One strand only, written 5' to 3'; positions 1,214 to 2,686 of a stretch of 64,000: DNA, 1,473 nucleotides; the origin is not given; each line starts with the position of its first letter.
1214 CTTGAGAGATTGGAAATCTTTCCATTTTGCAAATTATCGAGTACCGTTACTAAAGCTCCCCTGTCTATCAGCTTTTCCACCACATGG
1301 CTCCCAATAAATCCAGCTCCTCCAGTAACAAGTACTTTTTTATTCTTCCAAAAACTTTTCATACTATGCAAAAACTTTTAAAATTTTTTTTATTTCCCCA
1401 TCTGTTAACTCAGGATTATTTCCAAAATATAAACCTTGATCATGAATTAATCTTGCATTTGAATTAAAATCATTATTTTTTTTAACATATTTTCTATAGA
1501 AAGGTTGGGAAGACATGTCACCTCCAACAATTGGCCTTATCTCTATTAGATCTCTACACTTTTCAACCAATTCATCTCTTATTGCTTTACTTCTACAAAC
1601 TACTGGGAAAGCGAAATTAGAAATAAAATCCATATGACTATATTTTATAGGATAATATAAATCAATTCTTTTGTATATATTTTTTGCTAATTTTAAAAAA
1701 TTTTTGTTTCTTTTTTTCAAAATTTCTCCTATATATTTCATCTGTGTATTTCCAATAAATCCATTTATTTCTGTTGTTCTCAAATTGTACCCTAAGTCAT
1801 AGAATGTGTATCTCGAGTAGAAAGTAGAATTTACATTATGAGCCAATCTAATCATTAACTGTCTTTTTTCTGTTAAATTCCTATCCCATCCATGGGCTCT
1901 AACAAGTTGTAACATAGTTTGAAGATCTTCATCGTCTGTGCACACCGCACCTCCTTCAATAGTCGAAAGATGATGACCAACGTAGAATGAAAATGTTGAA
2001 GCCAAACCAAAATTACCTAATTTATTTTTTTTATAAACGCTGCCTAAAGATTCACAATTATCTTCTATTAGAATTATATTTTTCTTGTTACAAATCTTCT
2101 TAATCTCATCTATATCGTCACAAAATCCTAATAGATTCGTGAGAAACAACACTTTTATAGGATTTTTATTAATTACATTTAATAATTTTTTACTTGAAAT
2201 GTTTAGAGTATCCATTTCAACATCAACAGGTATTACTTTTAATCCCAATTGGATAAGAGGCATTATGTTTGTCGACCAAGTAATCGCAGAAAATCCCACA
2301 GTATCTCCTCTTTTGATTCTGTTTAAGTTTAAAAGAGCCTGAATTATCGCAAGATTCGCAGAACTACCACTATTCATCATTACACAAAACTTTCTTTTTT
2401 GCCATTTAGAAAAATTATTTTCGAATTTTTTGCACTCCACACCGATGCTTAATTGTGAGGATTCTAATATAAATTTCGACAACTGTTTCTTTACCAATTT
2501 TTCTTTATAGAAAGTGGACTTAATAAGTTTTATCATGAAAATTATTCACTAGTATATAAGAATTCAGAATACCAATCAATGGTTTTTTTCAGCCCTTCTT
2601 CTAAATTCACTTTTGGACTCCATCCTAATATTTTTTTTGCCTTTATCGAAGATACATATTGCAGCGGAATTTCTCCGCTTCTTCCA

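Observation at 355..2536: Adjacent ColD-like (His188) 3-dehydratase and Fcl/ColC-like epimerase-reductase suggest GDP-3,6-dideoxyhexose (colitose-like) synthesis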

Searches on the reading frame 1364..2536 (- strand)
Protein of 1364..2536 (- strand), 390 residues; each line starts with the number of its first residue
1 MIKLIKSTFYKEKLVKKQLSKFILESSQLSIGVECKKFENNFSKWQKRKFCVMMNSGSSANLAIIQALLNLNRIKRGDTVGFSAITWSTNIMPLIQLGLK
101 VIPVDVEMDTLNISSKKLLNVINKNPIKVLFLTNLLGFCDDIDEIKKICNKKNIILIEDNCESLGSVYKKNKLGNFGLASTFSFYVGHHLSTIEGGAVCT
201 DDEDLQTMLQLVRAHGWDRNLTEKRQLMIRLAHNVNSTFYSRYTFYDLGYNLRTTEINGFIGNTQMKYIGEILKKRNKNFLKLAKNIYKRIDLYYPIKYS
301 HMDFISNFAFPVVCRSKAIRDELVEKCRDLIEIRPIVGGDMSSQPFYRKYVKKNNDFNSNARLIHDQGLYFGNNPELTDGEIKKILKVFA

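Call 3: search_protein_families(library=ncbifam, proteins=[window:1364-2536:-], max_evalue=0.00001)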
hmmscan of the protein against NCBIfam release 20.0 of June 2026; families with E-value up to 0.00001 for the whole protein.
window:1364-2536:- (390 aa): 7 families
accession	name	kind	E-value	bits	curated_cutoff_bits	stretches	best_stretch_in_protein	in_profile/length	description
NF011936.0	PRK15407.1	equivalog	6.5e-61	206.3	423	1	28-388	60-431/440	lipopolysaccharide biosynthesis protein RfbH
TIGR03588.1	PseC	equivalog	1.9e-43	148.8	423.5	1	22-386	19-373/380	UDP-4-amino-4,6-dideoxy-N-acetyl-beta-L-altrosamine transaminase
TIGR04181.1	NHT_00031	hypoth_equivalog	2.5e-34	118.7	420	1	30-355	27-343/359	LegC family aminotransferase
NF008658.2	PRK11658.1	equivalog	1.4e-25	89.8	631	1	23-279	23-263/379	UDP-4-amino-4-deoxy-L-arabinose aminotransferase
NF008687.0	PRK11706.1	equivalog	2.8e-24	85.6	375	1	44-326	42-308/375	dTDP-4-amino-4,6-dideoxygalactose transaminase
TIGR02379.1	ECA_wecE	subfamily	1.4e-19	70.1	434.85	1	58-284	55-265/376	dTDP-4-amino-4,6-dideoxy-D-glucose transaminase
TIGR04427.1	PLP_DesI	equivalog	6.5e-15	55.1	650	1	36-221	55-233/390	dTDP-4-dehydro-6-deoxyglucose aminotransferase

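Call 4: search_protein_families(library=pfam, proteins=[window:1364-2536:-], max_evalue=0.00001)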
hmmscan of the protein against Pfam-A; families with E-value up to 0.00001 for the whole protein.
window:1364-2536:- (390 aa): 2 families
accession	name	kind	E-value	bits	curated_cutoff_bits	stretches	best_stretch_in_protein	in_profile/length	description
PF01041.23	DegT_DnrJ_EryC1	-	6.6e-60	203.7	19.8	1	21-387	12-357/360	DegT/DnrJ/EryC1/StrS aminotransferase family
PF01053.26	Cys_Met_Meta_PP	-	3.6e-06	26.2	27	1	37-214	56-228/381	Cys/Met metabolism PLP-dependent enzyme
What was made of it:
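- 1364..2536 (-): ColD-type PMP/PLP-dependent NDP-4-keto-6-deoxy-sugar 3-dehydratase, 390 aa. It has Gly187-His188-His189 and no Fe-S cysteine motif. Pfam PF01041 gives 203.7 bits (call 4).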

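Call 5: search_solved_structures(query=window:1364-2536:-, show_alignments=3)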
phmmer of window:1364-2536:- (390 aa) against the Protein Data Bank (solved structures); distinct sequences matched with E-value up to 0.001: 56.
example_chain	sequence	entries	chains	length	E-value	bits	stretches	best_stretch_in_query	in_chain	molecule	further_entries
2gms_A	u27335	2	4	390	1.3e-62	215.2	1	21-379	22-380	Putative pyridoxamine 5-phosphate-dependent dehydrase, Wbdk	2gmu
3b8x_A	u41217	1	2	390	1.5e-61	211.7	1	21-379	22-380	Pyridoxamine 5-phosphate-dependent dehydrase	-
2r0t_A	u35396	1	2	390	2.7e-61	210.9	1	21-379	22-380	Pyridoxamine 5-phosphate-dependent dehydrase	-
3gr9_A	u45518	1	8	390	3.2e-61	210.6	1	21-379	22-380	ColD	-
3bcx_A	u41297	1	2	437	4e-38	134.6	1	35-386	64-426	CDP-6-deoxy-L-threo-D-glycero-4-hexulose-3-dehydrase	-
3bb8_A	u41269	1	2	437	7.2e-37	130.5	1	35-386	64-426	CDP-4-keto-6-deoxy-D-glucose-3-dehydrase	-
9wvy_A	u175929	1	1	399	2.7e-31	112.1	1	23-279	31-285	Putative NDP-4-keto-6-deoxyglucose-3-dehydratase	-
7b0m_AAA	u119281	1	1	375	1.2e-25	93.5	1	16-361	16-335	Sugar aminotransferase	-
5u1z_A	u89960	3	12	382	1.9e-25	92.9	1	20-216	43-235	Putative aminotransferase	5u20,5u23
5u21_A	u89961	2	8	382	2.1e-25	92.7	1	20-216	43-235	Putative aminotransferase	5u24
2fn6_A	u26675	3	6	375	2.3e-23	86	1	10-319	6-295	AMINOTRANSFERASE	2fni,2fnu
3bn1_A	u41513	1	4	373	7.3e-22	81.1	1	30-220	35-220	Perosamine synthetase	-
3dr7_A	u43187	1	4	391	8.7e-22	80.8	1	30-220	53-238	Putative perosamine synthetase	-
3frk_A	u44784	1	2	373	8.9e-22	80.8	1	27-219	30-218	QdtB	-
3dr4_A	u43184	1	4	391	1.2e-21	80.4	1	30-220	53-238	Putative perosamine synthetase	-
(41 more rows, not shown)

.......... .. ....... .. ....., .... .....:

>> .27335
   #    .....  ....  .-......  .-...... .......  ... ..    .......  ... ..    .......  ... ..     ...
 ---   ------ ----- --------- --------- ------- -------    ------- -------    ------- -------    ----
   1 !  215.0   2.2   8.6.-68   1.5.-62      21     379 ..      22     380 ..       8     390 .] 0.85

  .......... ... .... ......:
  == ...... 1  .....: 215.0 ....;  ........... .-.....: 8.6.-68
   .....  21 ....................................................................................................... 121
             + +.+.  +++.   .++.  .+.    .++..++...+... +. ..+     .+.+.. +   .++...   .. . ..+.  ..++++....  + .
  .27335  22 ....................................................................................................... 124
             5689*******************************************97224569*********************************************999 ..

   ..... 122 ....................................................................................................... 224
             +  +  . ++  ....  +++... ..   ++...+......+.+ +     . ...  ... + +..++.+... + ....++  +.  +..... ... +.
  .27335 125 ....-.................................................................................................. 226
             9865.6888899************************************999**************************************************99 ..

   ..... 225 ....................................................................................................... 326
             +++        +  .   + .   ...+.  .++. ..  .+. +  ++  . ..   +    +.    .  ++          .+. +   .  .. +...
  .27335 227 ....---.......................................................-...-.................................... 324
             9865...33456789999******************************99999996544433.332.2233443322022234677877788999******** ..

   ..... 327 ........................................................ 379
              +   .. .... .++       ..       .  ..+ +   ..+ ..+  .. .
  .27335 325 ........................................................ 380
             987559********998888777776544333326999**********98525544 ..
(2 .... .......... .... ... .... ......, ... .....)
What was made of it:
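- On ColD-type sugar 3-dehydratase: SGSSANL, TWST and EDNCES align with the corresponding ColD motifs (call 5).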

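Call 9: find_encoding_contigs(protein=window:1364-2536:-, flank=10000, max_places=6)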
Protein window:1364-2536:- (390 aa): 3 contigs read that carry it; 2 places shown.
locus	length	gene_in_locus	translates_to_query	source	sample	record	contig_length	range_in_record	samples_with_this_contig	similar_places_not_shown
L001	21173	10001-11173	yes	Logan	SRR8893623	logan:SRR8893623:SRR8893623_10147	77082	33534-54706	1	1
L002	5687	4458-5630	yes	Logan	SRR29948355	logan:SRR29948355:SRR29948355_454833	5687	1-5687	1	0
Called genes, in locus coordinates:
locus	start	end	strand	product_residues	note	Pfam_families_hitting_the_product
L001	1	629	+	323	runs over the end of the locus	PF01073:3Beta_HSD, PF01370:Epimerase, PF02719:Polysacc_synt_2, PF04321:RmlD_sub_bind, PF05368:NmrA, PF07993:NAD_binding_4 (faint), PF13460:NAD_binding_10, PF16363:GDP_Man_Dehyd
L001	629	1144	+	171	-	-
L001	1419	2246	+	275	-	PF26314:MptA_B_family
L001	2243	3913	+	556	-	PF10131:PTPS_related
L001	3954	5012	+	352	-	PF13439:Glyco_transf_4, PF00534:Glycos_transf_1, PF13692:Glyco_trans_1_4, PF20706:GT4-conflict (weak)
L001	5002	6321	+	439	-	PF01943:Polysacc_synt, PF13440:Polysacc_synt_3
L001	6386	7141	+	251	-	PF00535:Glycos_transf_2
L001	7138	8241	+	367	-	PF13439:Glyco_transf_4, PF20706:GT4-conflict, PF00534:Glycos_transf_1, PF13692:Glyco_trans_1_4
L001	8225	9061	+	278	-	PF13641:Glyco_tranf_2_3 (weak), PF00535:Glycos_transf_2, PF10111:Glyco_tranf_2_2 (faint)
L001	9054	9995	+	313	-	PF04321:RmlD_sub_bind, PF01073:3Beta_HSD, PF01370:Epimerase, PF07993:NAD_binding_4 (faint), PF16363:GDP_Man_Dehyd, PF02719:Polysacc_synt_2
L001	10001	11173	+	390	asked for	PF01041:DegT_DnrJ_EryC1, PF01053:Cys_Met_Meta_PP (weak)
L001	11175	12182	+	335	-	PF01073:3Beta_HSD, PF01370:Epimerase, PF02719:Polysacc_synt_2 (weak), PF05368:NmrA, PF16363:GDP_Man_Dehyd, PF07993:NAD_binding_4, PF13460:NAD_binding_10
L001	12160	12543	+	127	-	PF12973:Cupin_7 (faint), PF00190:Cupin_1 (weak), PF07883:Cupin_2 (weak)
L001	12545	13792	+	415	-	PF08421:Methyltransf_13, PF13489:Methyltransf_23, PF13847:Methyltransf_31 (weak), PF08241:Methyltransf_11, PF08242:Methyltransf_12, PF13649:Methyltransf_25, PF08484:Methyltransf_14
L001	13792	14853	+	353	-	PF01073:3Beta_HSD, PF01370:Epimerase, PF02719:Polysacc_synt_2 (weak), PF07993:NAD_binding_4, PF16363:GDP_Man_Dehyd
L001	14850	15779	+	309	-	PF01408:GFO_IDH_MocA, PF22725:GFO_IDH_MocA_C3 (weak)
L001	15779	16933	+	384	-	PF00534:Glycos_transf_1, PF13692:Glyco_trans_1_4, PF26337:Gtf3_C (weak)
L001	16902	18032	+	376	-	PF00534:Glycos_transf_1 (weak), PF13692:Glyco_trans_1_4, PF26337:Gtf3_C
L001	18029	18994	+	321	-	PF00535:Glycos_transf_2, PF10111:Glyco_tranf_2_2, PF13641:Glyco_tranf_2_3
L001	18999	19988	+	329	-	PF01073:3Beta_HSD, PF01370:Epimerase, PF02719:Polysacc_synt_2 (weak), PF04321:RmlD_sub_bind, PF16363:GDP_Man_Dehyd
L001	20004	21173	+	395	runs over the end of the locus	PF00483:NTP_transferase, PF12804:NTP_transf_3, PF00702:Hydrolase, PF08645:PNK3P, PF13419:HAD_2 (weak), PF13242:Hydrolase_like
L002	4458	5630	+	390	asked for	PF01041:DegT_DnrJ_EryC1, PF01053:Cys_Met_Meta_PP (weak)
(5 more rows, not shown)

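Call 11: search_protein_families(library=ncbifam, proteins=[L001:12160-12543:+, L001:12545-13792:+, L001:13792-14853:+, L001:14850-15779:+, L001:18999-19988:+, L001:20004-21173:+], max_evalue=0.00001)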
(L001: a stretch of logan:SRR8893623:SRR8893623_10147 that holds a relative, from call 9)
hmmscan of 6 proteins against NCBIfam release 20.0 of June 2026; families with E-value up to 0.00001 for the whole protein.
L001:12160-12543:+ (127 aa): 0 families

L001:12545-13792:+ (415 aa): 2 families
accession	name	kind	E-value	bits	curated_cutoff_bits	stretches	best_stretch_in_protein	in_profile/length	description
TIGR01983.1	UbiG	equivalog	1.2e-12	47.7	102.95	1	104-203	49-151/228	bifunctional 2-polyprenyl-6-hydroxyphenol methylase/3-demethylubiquinol 3-O-methyltransferase UbiG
NF045667.1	MTase_DVU1556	equivalog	6e-06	25.9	155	1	98-203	16-119/213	DVU_1556 family methyltransferase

L001:13792-14853:+ (353 aa): 20 families
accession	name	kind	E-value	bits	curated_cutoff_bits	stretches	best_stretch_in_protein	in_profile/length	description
TIGR01181.1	dTDP_gluc_dehyt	equivalog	2.1e-38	132.2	365.1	1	29-350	2-314/321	dTDP-glucose 4,6-dehydratase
TIGR04180.1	EDH_00030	hypoth_equivalog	1.2e-30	106.6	475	1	30-334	2-296/297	NAD-dependent 4,6-dehydratase LegB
NF011728.1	PRK15181.1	equivalog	3.9e-28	98.4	760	1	24-350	13-340/348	Vi polysaccharide biosynthesis UDP-N-acetylglucosaminuronic acid C-4 epimerase TviC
NF007490.0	PRK10084.1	subfamily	1.3e-27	96.7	649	1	29-349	3-336/361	dTDP-glucose 4,6-dehydratase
TIGR02197.1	heptose_epim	equivalog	5e-26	91.6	274.6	1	29-349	1-315/316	ADP-glyceromanno-heptose 6-epimerase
NF008872.0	PRK11908.1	equivalog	5.6e-25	88.1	294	1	27-350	2-338/349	bifunctional UDP-4-keto-pentose/UDP-xylose synthase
NF007582.0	PRK10217.1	equivalog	5.8e-23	81.5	698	1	27-348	2-332/355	dTDP-glucose 4,6-dehydratase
TIGR01179.1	galE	equivalog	2e-20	72.9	262.3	1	29-350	2-328/332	UDP-glucose 4-epimerase GalE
NF047922.1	GDPFucSynFcl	equivalog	4.7e-18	65.7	500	1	87-350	42-304/308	GDP-L-fucose synthase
TIGR02622.1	CDP_4_6_dhtase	equivalog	3e-16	59.5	278.45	1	25-351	3-334/352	CDP-glucose 4,6-dehydratase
NF005998.1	PRK08125.1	equivalog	8.1e-16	57.5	777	1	26-346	315-648/649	bifunctional UDP-4-amino-4-deoxy-L-arabinose formyltransferase/UDP-glucuronic acid oxidase ArnA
NF007956.0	PRK10675.1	subfamily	2.9e-10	39.8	394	1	29-213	3-182/338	UDP-glucose 4-epimerase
NF008360.0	PRK11150.1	equivalog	3.5e-10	39.6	452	1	29-340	2-299/310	ADP-glyceromanno-heptose 6-epimerase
TIGR01746.1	Thioester-redct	subfamily_domain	1.7e-09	37.4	213.35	1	96-292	85-279/371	thioester reductase domain-containing protein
TIGR04130.1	FnlA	equivalog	1.4e-08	34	730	1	25-143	3-117/337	UDP-N-acetylglucosamine 4,6-dehydratase/5-epimerase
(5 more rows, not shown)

L001:14850-15779:+ (309 aa): 7 families
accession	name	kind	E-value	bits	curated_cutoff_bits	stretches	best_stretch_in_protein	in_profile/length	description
NF040723.1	UDP-GlcNAcDh_Arch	equivalog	1.2e-32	113.7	450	1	4-282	4-284/302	UDP-N-acetylglucosamine 3-dehydrogenase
NF008607.0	PRK11579.1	subfamily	4e-15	55.7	330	1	23-140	28-150/346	oxidoreductase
TIGR04380.1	myo_inos_iolG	equivalog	5.4e-15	55.1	355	1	3-303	4-327/330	inositol 2-dehydrogenase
NF007574.0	PRK10206.1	equivalog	1.8e-09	37.1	352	1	43-129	52-138/345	oxidoreductase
NF052479.1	LevoglcsnDh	equivalog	1.8e-09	36.8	650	1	43-135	60-154/386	levoglucosan dehydrogenase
NF058561.1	BT_2158_fam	equivalog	5.3e-08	31.9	750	1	4-111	39-151/487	glycoside 3-dehydrogenase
NF041392.1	XylDh_Gfo6_Halo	equivalog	1.5e-06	27.3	350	1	4-129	20-155/350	D-xylose 1-dehydrogenase Gfo6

L001:18999-19988:+ (329 aa): 23 families
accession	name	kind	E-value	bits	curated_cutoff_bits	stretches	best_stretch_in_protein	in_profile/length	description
TIGR01472.1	gmd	equivalog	1.5e-45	155.9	415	1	3-318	1-336/342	GDP-mannose 4,6-dehydratase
TIGR04180.1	EDH_00030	hypoth_equivalog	4e-40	137.7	475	1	5-307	1-296/297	NAD-dependent 4,6-dehydratase LegB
TIGR01181.1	dTDP_gluc_dehyt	equivalog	1.4e-38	132.7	365.1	1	4-322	1-313/321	dTDP-glucose 4,6-dehydratase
TIGR01179.1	galE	equivalog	3.3e-34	118.2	262.3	2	4-189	1-186/332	UDP-glucose 4-epimerase GalE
TIGR02622.1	CDP_4_6_dhtase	equivalog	9.5e-26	90.7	278.45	1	2-323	4-333/352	CDP-glucose 4,6-dehydratase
NF007490.0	PRK10084.1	subfamily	1.2e-22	80.4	649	1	4-320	2-334/361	dTDP-glucose 4,6-dehydratase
NF007582.0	PRK10217.1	equivalog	1.9e-22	79.8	698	1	3-272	2-279/355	dTDP-glucose 4,6-dehydratase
NF011728.1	PRK15181.1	equivalog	3.1e-18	65.9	760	1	3-233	16-248/348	Vi polysaccharide biosynthesis UDP-N-acetylglucosaminuronic acid C-4 epimerase TviC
TIGR02197.1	heptose_epim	equivalog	2e-15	56.8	274.6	1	5-252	1-248/316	ADP-glyceromanno-heptose 6-epimerase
TIGR03466.1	HpnA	hypoth_equivalog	3.3e-15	55.8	367.65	1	4-114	2-105/327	hopanoid-associated sugar epimerase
NF007956.0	PRK10675.1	subfamily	4.9e-15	55.5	394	1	4-157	2-157/338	UDP-glucose 4-epimerase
NF043036.1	ErythonDh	equivalog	8.1e-15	54.8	325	1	4-159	2-159/321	D-erythronate dehydrogenase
NF041015.1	UDPsulfquin_syn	equivalog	1e-14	54.4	575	1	44-136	62-156/384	UDP-sulfoquinovose synthase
NF008872.0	PRK11908.1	equivalog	9.6e-12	44.6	294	1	3-252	2-258/349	bifunctional UDP-4-keto-pentose/UDP-xylose synthase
NF047922.1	GDPFucSynFcl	equivalog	4.8e-11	42.7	500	1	51-320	33-301/308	GDP-L-fucose synthase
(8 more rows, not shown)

L001:20004-21173:+ (390 aa): 44 families (the best 25 are shown)
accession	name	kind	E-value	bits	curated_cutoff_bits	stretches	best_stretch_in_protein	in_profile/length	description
NF006506.0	PRK08942.1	equivalog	4e-46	156.8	178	1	236-383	3-149/182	D-glycero-beta-D-manno-heptose 1,7-bisphosphate 7-phosphatase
TIGR01656.1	Histidinol-ppas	subfamily_domain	6.3e-39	133.2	84.15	1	237-381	1-146/149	histidinol-phosphate phosphatase domain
NF052502.1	man1P_GTase_Rv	exception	1.1e-33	116.5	440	1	8-214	2-211/352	mannose-1-phosphate guanylyltransferase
TIGR03992.1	Arch_glmU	subfamily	1.6e-33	116.1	292.1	1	8-196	2-185/393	bifunctional sugar-1-phosphate nucleotidylyltransferase/acetyltransferase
TIGR00213.1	GmhB_yaeD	subfamily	6.4e-32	110.6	149.6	1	237-385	2-153/176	D-glycero-beta-D-manno-heptose 1,7-bisphosphate 7-phosphatase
NF050049.1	HBPPhtaseGmhB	domain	1.2e-31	109.8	250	1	236-384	3-147/171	D-glycero-alpha-D-manno-heptose-1,7-bisphosphate 7-phosphatase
TIGR01662.1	HAD-SF-IIIA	subfamily_domain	1.3e-30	106.3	44.6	1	237-382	1-139/141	HAD-IIIA family hydrolase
NF005264.0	PRK06769.1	equivalog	2.5e-30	105.6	217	1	237-382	5-137/175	HAD-IIIA family hydrolase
NF045761.1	NAMPUrTaseMurU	equivalog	2.6e-29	102.7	250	1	8-148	2-144/226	N-acetylmuramate alpha-1-phosphate uridylyltransferase MurU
NF003937.0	PRK05446.1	equivalog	9.5e-28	97.2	443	1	236-384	3-151/355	bifunctional histidinol-phosphatase/imidazoleglycerol-phosphate dehydratase HisB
NF049965.1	GlMnHpPGnyltfHddC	equivalog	8.1e-27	94.3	300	1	8-195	2-184/221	D-glycero-D-manno-heptose 1-phosphate guanosyltransferase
TIGR01261.1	hisB_Nterm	equivalog_domain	1e-25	90.1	140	1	237-380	2-145/161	histidinol-phosphatase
NF041313.1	UDPGP_AglF_Halo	equivalog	8e-25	87.6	400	1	8-185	2-180/234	UTP--glucose-1-phosphate uridylyltransferase AglF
TIGR02623.1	G1P_cyt_trans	equivalog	3.7e-24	85.6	300.25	2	8-71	2-65/255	glucose-1-phosphate cytidylyltransferase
TIGR01208.1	rmlA_long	equivalog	3.8e-22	78.7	320.25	1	9-194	2-189/353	glucose-1-phosphate thymidylyltransferase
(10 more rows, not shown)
